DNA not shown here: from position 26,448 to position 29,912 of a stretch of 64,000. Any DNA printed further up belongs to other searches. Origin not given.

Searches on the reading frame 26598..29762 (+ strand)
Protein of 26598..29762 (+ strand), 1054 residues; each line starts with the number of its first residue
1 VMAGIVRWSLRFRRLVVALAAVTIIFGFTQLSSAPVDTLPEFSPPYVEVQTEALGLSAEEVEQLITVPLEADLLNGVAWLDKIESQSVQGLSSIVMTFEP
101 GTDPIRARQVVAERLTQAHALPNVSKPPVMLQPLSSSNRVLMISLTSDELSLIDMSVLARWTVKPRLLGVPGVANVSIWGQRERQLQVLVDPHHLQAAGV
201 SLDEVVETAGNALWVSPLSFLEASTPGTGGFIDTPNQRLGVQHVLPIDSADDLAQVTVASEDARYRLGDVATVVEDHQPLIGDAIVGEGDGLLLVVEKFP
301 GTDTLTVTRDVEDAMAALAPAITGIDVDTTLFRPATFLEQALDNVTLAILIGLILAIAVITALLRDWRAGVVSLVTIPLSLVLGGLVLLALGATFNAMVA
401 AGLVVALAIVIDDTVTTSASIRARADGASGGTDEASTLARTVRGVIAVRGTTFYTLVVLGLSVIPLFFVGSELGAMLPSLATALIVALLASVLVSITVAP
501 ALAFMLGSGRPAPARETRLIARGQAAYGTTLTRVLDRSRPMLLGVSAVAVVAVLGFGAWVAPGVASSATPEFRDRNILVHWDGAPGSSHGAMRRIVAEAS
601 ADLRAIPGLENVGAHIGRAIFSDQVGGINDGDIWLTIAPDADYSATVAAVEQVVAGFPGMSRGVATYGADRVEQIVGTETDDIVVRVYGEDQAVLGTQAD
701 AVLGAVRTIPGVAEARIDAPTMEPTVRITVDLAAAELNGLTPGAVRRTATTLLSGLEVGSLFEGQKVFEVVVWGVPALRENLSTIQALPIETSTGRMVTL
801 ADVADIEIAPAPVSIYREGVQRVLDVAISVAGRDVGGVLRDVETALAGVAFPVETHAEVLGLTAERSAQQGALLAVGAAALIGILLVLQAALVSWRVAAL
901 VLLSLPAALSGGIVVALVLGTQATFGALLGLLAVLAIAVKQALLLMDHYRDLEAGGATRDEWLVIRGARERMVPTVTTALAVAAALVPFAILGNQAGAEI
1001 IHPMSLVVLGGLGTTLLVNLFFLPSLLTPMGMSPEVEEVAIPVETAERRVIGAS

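Call 3: search_protein_families(library=pfam, proteins=[window:26598-29762:+], max_evalue=0.01)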
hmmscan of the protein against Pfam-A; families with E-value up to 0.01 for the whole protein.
window:26598-29762:+ (1054 aa): 1 family
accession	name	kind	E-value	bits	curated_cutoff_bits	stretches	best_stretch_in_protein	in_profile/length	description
PF00873.25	ACR_tran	-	4.6e-153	511.7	28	1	13-1026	8-1016/1021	AcrB/AcrD/AcrF family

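Call 4: search_protein_families(library=ncbifam, proteins=[window:26598-29762:+], max_evalue=0.01)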
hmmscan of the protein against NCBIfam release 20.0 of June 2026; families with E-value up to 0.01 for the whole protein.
window:26598-29762:+ (1054 aa): 11 families
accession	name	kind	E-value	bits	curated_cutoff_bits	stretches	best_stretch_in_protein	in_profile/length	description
TIGR00914.1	2A0601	subfamily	9.9e-108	361.3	701.45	1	1-1027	1-1032/1051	CusA/CzcA family heavy metal efflux RND transporter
NF033617.1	RND_permease_2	subfamily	1.2e-97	328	1250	1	17-1026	12-1003/1009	multidrug efflux RND transporter permease subunit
NF000282.2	RND_permease_1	subfamily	5.2e-77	259.7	1250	1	18-1026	13-1023/1029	multidrug efflux RND transporter permease subunit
TIGR00915.1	2A0602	subfamily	6.2e-60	203.1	940.35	1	19-1026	15-1024/1050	efflux RND transporter permease subunit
NF007905.0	PRK10614.1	equivalog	9.1e-51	172.6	1774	1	19-1024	16-1002/1025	multidrug efflux RND transporter permease subunit MdtC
NF000037.1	RND_perm_OqxB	exception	8.7e-44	149.6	2200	2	18-523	16-516/1050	multidrug efflux RND transporter permease subunit OqxB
NF007133.0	PRK09579.1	equivalog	5.8e-37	126.8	1763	2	15-552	11-536/1017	multidrug efflux RND transporter permease subunit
NF007798.0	PRK10503.1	equivalog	7.4e-37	126.5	1584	1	20-1025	26-1017/1040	MdtB/MuxB family multidrug efflux RND transporter permease subunit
NF007842.1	PRK10555.1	equivalog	2.6e-35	121.6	1854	2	19-506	15-496/1036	multidrug efflux RND transporter permease AcrD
NF007131.0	PRK09577.1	equivalog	2.8e-35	121.4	1768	1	20-1031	16-1023/1045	multidrug efflux RND transporter permease subunit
NF011706.2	PRK15127.1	equivalog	7.1e-25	87.1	2150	2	20-503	16-493/1049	multidrug efflux RND transporter permease subunit AcrB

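Call 23: search_solved_structures(query=window:26598-29759:+, max_evalue=1e-10, show_alignments=0)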
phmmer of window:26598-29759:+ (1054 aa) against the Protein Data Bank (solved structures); distinct sequences matched with E-value up to 1e-10: 80 (the best 60 are shown).
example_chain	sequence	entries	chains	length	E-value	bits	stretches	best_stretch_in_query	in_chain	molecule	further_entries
4k0e_A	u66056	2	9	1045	1.4e-68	235.6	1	13-1027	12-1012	Heavy metal cation tricomponent efflux pump ZneA(CzcA-like)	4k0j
3t51_A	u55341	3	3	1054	2.1e-53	185.3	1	2-1027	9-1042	Cation efflux system protein CusA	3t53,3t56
3k07_A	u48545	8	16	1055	2.1e-53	185.3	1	2-1027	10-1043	Cation efflux system protein cusA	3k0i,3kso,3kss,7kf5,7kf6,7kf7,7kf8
3ne5_A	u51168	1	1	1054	3.3e-53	184.7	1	5-1027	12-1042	Cation efflux system protein cusA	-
4dnr_A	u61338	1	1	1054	7.1e-53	183.6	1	2-1027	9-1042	Cation efflux system protein CusA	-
4dop_A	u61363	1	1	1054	1.3e-52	182.7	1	2-1027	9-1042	Cation efflux system protein CusA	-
4dnt_A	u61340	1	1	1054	3e-52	181.5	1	2-1027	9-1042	Cation efflux system protein CusA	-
8yr0_A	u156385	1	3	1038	3e-51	178.2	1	19-1026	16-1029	Cation/multidrug efflux pump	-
7cz9_A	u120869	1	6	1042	1.2e-49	172.9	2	18-520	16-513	Efflux pump membrane transporter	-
7wlv_A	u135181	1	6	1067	1.8e-49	172.3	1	19-1024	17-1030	Efflux pump membrane transporter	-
8zxs_A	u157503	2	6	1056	1.9e-49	172.2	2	18-520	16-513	Efflux pump membrane transporter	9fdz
9j3d_J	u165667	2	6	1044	1.2e-43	153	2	24-509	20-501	Efflux pump membrane transporter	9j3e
7b8p_A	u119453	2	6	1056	3.4e-40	141.6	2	18-504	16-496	Efflux pump membrane transporter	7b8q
6ows_A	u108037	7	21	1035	4.2e-40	141.3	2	18-504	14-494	Efflux pump membrane transporter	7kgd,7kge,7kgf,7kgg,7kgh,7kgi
8gjj_B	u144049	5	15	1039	7.1e-39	137.2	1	19-1025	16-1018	Efflux pump membrane transporter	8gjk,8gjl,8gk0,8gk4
8z1u_A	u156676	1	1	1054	2.3e-37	132.3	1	20-1030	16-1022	Efflux pump membrane transporter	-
21fo_A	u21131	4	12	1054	8.2e-35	123.8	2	19-504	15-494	Multidrug resistance protein MexB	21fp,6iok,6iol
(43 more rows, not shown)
